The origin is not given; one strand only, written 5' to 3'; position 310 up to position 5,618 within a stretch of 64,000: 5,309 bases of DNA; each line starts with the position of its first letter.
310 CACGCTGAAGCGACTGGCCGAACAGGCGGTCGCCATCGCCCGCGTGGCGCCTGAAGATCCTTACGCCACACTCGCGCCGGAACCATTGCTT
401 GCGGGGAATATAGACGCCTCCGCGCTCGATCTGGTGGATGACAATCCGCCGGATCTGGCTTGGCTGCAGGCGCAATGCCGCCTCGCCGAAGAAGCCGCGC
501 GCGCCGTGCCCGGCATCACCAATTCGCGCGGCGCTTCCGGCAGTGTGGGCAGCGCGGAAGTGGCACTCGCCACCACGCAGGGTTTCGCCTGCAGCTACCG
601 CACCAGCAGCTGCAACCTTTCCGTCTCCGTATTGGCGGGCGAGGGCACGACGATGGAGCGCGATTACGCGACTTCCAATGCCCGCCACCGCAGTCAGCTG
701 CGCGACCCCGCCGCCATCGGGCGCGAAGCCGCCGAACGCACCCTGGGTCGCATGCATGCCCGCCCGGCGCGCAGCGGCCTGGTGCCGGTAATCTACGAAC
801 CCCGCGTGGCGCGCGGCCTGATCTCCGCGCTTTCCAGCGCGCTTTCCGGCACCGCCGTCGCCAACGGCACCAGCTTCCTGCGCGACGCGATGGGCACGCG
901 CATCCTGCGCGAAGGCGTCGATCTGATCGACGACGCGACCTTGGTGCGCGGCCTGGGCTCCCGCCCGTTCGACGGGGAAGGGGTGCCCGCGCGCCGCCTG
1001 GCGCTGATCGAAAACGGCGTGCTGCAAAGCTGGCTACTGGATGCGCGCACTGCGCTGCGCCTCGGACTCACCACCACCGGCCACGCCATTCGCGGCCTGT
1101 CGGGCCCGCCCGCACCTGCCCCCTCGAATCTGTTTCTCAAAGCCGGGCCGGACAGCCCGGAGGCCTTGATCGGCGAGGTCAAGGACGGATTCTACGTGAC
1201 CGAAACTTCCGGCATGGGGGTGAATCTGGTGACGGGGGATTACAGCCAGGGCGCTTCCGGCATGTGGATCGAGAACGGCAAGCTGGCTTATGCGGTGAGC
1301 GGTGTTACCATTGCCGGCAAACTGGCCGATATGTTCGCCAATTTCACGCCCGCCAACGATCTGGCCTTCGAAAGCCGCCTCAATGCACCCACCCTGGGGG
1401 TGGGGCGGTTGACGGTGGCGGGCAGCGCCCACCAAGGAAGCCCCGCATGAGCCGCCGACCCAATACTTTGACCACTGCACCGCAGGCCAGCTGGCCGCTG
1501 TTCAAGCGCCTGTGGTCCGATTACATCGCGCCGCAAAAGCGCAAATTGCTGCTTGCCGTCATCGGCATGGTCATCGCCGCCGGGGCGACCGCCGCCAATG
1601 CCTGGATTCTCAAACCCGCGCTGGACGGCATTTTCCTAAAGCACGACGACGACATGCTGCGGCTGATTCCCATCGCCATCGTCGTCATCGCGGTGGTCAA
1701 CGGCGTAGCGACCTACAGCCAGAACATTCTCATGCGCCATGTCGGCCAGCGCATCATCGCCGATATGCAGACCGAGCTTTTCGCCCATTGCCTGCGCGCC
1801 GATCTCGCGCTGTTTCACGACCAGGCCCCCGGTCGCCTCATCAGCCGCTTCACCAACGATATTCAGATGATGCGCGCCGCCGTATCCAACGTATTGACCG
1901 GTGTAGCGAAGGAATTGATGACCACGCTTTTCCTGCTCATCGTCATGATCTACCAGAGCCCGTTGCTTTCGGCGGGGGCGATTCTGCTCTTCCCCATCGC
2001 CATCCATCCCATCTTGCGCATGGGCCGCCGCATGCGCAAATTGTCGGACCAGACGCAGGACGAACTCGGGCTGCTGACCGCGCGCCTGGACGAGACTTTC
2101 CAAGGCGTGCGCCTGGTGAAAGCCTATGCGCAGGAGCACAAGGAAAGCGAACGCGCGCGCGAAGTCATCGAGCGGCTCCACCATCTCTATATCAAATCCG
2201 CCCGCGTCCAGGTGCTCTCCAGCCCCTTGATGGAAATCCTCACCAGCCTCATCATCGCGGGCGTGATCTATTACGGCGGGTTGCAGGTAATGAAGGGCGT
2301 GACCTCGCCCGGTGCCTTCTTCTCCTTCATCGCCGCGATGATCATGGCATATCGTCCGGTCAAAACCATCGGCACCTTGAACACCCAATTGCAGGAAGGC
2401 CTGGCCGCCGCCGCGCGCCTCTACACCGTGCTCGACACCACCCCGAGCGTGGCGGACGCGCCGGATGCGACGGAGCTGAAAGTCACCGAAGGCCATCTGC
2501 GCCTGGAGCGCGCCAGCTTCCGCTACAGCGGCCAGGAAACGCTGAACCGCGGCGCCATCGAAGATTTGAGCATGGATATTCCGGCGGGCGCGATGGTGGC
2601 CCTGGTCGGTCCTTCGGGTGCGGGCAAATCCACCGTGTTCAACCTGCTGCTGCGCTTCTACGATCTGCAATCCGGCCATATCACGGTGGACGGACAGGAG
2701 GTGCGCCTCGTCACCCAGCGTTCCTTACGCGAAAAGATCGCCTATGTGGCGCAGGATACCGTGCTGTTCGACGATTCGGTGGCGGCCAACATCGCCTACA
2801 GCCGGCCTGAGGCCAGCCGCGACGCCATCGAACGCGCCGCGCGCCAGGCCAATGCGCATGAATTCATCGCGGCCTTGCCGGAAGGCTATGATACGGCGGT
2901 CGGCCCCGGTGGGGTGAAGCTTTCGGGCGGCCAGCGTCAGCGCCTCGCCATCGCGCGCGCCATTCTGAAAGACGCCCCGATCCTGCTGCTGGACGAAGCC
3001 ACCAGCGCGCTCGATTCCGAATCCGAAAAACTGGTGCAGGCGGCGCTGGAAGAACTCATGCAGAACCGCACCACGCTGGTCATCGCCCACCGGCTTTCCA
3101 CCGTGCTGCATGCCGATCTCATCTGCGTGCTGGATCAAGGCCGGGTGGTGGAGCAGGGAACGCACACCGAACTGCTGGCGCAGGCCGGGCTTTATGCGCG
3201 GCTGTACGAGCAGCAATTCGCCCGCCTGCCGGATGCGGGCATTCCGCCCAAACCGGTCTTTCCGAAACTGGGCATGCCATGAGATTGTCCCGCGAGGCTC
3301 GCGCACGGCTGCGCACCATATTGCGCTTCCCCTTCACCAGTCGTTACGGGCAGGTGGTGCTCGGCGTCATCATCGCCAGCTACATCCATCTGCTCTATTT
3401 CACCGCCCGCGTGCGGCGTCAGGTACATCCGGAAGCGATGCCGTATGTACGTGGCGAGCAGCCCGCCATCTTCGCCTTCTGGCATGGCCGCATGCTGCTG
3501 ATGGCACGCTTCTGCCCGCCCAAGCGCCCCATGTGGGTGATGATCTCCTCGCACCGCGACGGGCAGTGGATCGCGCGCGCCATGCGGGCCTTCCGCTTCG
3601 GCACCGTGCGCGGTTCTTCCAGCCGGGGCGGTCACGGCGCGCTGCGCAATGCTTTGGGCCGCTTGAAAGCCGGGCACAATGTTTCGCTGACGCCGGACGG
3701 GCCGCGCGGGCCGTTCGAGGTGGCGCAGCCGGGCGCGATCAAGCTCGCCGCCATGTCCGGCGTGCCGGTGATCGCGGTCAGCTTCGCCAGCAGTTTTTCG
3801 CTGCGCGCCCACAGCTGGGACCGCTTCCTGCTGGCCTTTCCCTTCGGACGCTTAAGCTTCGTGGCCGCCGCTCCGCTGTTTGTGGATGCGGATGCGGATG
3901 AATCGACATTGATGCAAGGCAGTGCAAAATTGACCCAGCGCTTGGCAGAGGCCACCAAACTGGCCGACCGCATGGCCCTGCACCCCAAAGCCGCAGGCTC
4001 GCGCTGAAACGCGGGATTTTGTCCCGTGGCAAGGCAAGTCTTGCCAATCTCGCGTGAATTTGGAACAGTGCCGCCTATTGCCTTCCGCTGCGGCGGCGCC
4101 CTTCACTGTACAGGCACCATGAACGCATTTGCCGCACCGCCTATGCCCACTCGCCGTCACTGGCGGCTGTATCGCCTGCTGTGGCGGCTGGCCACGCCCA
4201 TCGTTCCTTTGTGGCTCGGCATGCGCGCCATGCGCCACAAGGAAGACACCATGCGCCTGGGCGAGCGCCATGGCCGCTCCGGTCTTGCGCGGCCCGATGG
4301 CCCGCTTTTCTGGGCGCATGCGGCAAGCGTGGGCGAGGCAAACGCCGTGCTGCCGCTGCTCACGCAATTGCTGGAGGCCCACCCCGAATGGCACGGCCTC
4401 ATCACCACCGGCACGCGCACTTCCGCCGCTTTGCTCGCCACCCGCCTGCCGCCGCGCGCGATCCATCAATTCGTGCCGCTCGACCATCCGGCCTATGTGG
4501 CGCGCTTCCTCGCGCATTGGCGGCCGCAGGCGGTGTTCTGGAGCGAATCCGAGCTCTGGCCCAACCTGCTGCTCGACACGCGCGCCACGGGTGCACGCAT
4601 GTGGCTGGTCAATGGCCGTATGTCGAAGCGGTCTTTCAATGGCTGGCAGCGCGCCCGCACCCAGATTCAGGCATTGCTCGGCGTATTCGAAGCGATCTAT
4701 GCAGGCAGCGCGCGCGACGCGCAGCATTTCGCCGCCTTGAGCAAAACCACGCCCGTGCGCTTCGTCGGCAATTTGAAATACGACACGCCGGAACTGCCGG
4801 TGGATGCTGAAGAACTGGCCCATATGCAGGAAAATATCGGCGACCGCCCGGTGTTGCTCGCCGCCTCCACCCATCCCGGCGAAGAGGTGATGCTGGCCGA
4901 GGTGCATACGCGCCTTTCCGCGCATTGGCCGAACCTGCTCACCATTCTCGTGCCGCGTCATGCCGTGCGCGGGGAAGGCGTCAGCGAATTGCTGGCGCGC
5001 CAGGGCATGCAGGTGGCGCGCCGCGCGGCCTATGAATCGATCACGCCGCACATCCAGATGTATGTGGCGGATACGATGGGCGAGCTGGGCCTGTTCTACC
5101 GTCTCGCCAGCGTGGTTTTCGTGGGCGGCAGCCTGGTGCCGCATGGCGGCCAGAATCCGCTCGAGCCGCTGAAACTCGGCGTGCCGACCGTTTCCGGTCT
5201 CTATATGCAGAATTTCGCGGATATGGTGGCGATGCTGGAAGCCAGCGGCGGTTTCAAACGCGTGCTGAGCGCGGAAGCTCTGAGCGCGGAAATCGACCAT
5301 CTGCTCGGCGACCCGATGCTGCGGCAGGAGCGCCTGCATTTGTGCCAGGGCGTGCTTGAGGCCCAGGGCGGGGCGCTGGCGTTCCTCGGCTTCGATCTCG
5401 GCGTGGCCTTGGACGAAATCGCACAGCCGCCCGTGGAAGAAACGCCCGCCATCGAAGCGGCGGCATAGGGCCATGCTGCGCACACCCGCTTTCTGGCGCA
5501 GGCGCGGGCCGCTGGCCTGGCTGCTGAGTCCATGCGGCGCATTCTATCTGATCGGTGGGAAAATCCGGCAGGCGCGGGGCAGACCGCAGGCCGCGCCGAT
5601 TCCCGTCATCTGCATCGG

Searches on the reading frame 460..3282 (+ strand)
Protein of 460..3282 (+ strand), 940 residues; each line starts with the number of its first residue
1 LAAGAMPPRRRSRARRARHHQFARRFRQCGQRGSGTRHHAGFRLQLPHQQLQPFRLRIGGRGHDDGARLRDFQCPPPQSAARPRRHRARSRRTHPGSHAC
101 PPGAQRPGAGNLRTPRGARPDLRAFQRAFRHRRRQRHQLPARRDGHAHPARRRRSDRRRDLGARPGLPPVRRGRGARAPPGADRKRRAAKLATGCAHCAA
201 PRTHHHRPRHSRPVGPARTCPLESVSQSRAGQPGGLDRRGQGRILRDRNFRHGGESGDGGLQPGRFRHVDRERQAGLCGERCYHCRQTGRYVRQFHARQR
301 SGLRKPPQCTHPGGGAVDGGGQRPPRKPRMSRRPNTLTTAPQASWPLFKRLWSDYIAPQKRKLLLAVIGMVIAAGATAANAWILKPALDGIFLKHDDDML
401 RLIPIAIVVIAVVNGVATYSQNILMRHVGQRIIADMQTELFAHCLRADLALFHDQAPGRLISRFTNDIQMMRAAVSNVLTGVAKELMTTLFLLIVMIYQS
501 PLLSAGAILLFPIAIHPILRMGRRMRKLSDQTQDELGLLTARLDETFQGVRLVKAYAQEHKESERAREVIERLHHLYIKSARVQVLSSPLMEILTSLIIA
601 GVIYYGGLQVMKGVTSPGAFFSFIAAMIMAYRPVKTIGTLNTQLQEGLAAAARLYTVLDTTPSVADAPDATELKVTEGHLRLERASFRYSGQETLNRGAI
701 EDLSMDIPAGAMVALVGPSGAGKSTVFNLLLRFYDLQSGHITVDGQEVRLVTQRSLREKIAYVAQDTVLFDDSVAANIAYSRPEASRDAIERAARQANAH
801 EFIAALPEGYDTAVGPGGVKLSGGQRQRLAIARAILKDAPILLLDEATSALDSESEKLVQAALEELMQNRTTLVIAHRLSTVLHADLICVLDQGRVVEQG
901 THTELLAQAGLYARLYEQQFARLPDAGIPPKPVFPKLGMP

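Call 23: search_protein_families(library=pfam, proteins=[window:460-3282:+], max_evalue=0.0001)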
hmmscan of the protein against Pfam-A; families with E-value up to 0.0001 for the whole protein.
window:460-3282:+ (940 aa): 5 families
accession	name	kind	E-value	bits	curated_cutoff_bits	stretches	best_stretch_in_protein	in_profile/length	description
PF00664.28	ABC_membrane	-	2.2e-47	162.5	28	1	364-629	2-269/274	ABC transporter transmembrane region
PF00005.33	ABC_tran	-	3.2e-34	118.9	25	1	701-849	2-137/137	ABC transporter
PF02463.25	SMC_N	-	2.9e-08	33.8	40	1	712-887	26-207/220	RecF/RecN/SMC N terminal domain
PF13191.12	AAA_16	-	2.7e-05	25.2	32.6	1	710-874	24-166/167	AAA ATPase domain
PF09818.15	ABC_ATPase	-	4.3e-05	23.1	23.2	0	792-859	130-201/283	P-loop domain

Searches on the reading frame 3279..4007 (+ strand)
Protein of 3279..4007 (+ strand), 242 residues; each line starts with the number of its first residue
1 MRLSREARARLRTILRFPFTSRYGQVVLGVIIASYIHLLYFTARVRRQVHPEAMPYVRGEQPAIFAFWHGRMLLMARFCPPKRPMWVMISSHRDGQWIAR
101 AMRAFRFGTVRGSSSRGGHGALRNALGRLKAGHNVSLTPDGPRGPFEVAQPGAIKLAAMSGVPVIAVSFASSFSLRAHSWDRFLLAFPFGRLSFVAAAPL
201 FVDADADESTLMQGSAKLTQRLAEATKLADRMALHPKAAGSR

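Call 23: search_protein_families(library=pfam, proteins=[window:3279-4007:+], max_evalue=0.0001)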
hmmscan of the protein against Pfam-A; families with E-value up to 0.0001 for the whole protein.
window:3279-4007:+ (242 aa): 1 family
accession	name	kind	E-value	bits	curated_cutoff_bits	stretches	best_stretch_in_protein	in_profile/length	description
PF04028.18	DUF374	-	2.7e-27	94.6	26.8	1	79-145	2-68/69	Domain of unknown function (DUF374)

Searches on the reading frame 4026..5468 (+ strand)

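Call 23: search_protein_families(library=pfam, proteins=[window:4026-5468:+], max_evalue=0.0001)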
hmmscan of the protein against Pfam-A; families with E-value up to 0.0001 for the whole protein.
window:4026-5468:+ (480 aa): 2 families
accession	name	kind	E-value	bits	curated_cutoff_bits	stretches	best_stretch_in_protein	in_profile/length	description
PF04413.22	Glycos_transf_N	-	1.8e-53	181.2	23.9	1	77-253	2-178/179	3-Deoxy-D-manno-octulosonic-acid transferase (kdotransferase)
PF00534.26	Glycos_transf_1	-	7.4e-05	22.8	26.4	0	335-434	67-163/172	Glycosyl transferases group 1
